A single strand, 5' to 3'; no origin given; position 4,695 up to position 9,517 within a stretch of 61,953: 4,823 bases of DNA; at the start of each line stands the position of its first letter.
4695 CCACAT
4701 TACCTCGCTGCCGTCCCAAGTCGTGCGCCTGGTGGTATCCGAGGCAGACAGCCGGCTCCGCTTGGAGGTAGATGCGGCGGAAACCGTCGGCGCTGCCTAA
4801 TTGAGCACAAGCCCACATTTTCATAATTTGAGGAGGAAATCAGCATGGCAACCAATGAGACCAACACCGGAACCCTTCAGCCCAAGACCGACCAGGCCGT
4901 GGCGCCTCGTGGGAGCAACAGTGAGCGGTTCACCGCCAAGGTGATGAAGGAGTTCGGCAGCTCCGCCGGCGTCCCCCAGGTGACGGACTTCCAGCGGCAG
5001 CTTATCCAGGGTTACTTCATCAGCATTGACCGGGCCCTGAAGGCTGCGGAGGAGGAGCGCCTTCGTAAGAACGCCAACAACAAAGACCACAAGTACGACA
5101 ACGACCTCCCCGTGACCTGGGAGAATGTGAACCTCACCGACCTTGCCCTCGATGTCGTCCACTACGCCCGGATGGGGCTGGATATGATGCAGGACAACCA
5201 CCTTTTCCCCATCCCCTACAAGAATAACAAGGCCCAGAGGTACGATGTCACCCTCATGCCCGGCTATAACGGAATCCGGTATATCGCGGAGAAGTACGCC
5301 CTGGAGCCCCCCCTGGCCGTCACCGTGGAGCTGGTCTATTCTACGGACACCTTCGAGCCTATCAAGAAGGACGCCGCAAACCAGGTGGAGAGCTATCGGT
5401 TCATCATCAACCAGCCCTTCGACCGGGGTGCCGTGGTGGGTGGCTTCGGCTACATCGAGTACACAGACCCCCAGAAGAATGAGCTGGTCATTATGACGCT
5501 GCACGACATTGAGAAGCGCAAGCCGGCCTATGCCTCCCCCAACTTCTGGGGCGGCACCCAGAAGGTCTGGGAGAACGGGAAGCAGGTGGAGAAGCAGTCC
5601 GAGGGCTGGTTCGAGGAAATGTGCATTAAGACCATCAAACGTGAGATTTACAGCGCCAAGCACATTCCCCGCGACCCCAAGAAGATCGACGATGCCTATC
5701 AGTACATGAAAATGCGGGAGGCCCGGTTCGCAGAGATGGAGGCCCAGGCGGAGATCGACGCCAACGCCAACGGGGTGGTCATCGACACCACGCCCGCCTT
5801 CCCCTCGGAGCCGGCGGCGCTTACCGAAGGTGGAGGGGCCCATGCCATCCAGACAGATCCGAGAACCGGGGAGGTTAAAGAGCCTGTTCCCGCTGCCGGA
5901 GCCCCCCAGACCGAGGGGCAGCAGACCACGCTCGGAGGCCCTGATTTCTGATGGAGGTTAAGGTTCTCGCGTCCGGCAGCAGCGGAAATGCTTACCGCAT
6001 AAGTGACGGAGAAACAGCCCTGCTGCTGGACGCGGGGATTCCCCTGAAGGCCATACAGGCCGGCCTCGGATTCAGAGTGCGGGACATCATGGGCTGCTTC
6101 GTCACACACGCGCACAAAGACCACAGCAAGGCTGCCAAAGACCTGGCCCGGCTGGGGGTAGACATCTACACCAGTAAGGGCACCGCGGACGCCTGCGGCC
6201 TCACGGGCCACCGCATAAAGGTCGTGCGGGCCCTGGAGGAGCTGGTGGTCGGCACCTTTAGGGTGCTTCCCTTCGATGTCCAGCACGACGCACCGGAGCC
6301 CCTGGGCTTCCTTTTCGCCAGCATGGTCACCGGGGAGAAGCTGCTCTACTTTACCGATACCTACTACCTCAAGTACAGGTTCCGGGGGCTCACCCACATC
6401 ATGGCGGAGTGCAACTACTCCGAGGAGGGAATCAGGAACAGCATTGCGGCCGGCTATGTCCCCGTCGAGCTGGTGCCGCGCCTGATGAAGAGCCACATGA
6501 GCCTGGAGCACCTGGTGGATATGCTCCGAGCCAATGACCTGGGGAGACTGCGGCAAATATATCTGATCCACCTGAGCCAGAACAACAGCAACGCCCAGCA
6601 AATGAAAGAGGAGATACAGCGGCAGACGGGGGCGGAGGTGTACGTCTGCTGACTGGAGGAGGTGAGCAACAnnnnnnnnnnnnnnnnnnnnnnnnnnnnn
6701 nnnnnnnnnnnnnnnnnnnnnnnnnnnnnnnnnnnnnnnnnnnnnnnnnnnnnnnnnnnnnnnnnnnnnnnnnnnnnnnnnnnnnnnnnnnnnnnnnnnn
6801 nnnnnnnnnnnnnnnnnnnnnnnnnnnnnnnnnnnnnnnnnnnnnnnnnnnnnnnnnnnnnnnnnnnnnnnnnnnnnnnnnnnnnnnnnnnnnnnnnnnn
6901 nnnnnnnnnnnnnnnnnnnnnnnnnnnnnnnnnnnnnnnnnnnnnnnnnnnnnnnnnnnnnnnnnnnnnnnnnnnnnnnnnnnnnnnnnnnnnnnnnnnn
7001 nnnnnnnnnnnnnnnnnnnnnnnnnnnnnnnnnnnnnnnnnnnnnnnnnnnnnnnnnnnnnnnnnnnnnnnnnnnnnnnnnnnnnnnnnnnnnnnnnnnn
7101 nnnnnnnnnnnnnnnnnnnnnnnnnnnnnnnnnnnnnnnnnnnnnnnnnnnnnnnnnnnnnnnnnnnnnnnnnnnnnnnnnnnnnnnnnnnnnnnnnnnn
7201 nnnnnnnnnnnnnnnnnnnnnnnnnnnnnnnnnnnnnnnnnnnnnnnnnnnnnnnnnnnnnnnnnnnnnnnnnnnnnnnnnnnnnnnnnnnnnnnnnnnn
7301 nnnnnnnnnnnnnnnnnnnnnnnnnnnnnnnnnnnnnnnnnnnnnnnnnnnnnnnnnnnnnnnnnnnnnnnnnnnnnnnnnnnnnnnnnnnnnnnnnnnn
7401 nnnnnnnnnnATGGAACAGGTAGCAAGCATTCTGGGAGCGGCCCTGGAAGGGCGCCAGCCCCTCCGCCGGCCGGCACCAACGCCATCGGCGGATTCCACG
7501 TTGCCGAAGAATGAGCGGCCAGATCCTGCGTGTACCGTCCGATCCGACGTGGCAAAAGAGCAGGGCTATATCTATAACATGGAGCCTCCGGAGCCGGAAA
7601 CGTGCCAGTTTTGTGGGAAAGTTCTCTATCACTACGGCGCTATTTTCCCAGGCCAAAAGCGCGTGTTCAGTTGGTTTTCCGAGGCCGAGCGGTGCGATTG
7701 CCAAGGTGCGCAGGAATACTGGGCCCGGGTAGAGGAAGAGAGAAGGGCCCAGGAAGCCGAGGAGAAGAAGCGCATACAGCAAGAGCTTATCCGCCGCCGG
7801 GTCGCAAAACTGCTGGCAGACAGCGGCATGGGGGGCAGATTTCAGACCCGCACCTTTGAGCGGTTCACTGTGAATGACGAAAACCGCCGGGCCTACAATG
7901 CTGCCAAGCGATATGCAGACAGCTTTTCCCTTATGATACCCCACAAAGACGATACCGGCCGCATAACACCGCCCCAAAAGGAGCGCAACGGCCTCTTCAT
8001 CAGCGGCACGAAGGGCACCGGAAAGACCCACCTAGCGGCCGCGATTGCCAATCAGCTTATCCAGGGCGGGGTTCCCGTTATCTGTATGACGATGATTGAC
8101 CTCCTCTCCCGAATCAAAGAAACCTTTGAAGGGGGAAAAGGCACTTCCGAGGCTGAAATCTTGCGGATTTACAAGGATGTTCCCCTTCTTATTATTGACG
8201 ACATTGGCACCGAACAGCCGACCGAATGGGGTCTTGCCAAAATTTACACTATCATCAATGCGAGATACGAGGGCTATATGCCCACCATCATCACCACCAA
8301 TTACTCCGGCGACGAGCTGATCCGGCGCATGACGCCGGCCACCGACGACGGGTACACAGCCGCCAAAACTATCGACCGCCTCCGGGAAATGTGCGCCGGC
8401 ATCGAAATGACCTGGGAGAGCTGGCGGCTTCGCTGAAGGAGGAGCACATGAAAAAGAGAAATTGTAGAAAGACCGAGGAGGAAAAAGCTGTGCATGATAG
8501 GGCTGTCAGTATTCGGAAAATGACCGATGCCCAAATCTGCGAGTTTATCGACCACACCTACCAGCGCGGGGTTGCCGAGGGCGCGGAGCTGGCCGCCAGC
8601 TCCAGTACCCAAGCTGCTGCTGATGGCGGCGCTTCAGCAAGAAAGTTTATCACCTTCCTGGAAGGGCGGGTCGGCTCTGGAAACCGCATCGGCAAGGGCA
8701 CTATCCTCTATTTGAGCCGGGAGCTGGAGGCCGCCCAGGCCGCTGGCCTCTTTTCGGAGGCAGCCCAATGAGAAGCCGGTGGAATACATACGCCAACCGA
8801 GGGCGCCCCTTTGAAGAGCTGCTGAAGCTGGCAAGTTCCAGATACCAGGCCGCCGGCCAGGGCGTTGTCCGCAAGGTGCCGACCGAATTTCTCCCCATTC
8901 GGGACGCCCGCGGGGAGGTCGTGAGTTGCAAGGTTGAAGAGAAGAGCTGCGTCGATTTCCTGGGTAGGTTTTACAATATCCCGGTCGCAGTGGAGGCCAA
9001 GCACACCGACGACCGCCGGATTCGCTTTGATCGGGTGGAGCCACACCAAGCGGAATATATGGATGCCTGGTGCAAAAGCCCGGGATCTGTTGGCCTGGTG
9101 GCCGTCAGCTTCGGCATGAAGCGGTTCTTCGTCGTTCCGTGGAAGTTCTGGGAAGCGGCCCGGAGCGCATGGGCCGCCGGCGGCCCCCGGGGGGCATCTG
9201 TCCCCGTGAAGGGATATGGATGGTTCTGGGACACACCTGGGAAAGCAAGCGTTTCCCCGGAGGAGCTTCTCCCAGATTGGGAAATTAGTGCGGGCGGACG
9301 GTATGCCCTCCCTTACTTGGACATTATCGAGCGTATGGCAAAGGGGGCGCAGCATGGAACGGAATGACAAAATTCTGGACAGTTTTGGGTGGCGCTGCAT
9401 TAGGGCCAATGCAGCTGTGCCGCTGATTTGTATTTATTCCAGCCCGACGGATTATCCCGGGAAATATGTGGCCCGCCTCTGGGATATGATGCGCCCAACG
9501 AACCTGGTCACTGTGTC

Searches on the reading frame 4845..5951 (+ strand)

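Call 38: search_protein_families(library=phrogs, proteins=[window:4845-5951:+], max_evalue=0.00001)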
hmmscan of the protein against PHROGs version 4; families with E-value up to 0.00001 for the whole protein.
window:4845-5951:+ (368 aa): 2 families
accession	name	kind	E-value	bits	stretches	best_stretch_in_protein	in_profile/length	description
phrog_34753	-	unknown function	3.2e-80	271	1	24-319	25-321/364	-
phrog_148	-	DNA, RNA and nucleotide metabolism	1.9e-11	45.1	1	121-316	97-265/387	RecT-like ssDNA annealing protein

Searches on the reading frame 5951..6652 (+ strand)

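Call 38: search_protein_families(library=phrogs, proteins=[window:5951-6652:+], max_evalue=0.00001)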
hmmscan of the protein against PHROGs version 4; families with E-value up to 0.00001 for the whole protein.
window:5951-6652:+ (233 aa): 2 families
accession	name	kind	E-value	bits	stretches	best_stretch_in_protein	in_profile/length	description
phrog_392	-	other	1.1e-75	256.3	1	1-232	6-246/348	metal-dependent hydrolase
phrog_14429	-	other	6.4e-07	30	1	2-65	30-94/266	hydrolase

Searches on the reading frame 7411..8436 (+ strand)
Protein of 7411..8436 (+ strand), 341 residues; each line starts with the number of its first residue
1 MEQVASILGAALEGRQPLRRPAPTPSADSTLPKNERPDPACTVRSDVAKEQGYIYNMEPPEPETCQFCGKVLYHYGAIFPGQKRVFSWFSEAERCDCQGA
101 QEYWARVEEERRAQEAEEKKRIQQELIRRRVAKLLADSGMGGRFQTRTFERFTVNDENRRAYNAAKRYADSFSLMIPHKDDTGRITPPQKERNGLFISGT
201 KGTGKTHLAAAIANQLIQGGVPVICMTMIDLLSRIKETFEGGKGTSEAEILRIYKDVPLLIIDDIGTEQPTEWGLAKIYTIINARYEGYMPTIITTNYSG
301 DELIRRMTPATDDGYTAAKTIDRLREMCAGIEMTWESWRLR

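Call 38: search_protein_families(library=phrogs, proteins=[window:7411-8436:+], max_evalue=0.00001)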
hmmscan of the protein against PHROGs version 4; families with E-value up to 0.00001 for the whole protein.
window:7411-8436:+ (341 aa): 5 families
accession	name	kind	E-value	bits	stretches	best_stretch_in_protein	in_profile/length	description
phrog_50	-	DNA, RNA and nucleotide metabolism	1.9e-69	236.2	1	59-341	272-512/570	DnaC-like helicase loader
phrog_3277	-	DNA, RNA and nucleotide metabolism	1.5e-37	130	1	189-340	7-154/168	DnaC-like helicase loader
phrog_26922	-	DNA, RNA and nucleotide metabolism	1.5e-11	45.7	1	247-304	2-59/92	DnaC-like helicase loader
phrog_27475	-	unknown function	3.9e-08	33.2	1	192-341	441-585/599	-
phrog_2376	-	other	2.8e-06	27.9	1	192-227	74-109/363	ATPase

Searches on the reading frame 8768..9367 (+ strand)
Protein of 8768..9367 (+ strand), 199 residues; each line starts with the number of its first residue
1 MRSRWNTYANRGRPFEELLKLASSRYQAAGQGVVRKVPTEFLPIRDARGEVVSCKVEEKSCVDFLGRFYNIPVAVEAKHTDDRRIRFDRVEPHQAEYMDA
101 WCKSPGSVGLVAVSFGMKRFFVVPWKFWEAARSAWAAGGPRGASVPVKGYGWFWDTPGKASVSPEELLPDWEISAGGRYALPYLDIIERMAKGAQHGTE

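Call 38: search_protein_families(library=phrogs, proteins=[window:8768-9367:+], max_evalue=0.00001)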
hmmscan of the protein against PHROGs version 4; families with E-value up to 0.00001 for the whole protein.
window:8768-9367:+ (199 aa): 1 family
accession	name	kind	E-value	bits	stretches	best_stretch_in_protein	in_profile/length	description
phrog_843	-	DNA, RNA and nucleotide metabolism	1.1e-24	88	1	7-193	6-169/177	Holliday junction resolvase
